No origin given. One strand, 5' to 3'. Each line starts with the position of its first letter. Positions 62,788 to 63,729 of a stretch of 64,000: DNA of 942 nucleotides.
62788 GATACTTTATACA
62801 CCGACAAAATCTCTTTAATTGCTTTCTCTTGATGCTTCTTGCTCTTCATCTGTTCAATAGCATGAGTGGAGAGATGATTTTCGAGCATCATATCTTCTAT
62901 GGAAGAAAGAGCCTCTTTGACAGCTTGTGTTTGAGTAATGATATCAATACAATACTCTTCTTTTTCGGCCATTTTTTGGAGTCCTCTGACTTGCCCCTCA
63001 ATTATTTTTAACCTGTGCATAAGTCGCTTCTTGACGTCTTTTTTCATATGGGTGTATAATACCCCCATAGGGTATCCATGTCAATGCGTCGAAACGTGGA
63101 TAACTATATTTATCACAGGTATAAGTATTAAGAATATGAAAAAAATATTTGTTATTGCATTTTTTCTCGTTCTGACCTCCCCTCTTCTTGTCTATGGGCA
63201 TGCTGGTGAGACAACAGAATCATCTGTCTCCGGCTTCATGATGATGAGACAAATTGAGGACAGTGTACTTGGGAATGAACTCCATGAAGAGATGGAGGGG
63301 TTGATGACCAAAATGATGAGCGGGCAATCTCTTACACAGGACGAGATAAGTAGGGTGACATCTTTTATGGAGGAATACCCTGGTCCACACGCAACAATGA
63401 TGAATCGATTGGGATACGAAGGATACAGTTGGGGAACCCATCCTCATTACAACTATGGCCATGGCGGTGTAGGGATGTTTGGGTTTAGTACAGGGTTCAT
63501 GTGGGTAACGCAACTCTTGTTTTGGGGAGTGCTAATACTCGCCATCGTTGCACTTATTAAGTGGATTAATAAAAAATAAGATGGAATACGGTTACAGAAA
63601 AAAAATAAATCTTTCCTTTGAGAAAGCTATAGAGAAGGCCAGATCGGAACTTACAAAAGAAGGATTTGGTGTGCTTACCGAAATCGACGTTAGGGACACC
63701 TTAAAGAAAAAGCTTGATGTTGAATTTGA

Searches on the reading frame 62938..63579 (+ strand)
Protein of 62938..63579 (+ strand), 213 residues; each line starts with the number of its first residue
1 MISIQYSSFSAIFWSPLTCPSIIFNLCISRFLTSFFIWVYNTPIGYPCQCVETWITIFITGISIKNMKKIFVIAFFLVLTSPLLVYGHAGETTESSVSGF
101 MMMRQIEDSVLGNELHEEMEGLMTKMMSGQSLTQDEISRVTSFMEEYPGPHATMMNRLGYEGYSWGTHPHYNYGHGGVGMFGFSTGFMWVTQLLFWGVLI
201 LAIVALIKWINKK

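Call 77: find_encoding_contigs(protein=window:62938-63579:+, flank=10000, max_places=2)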
Protein window:62938-63579:+ (213 aa): no gene with exactly this product is on record in the collection.
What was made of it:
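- Tried and rejected: Look-up failure: the look-up for the protein at 62938-63579 failed, so the window could not be extended to the right (call 77).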
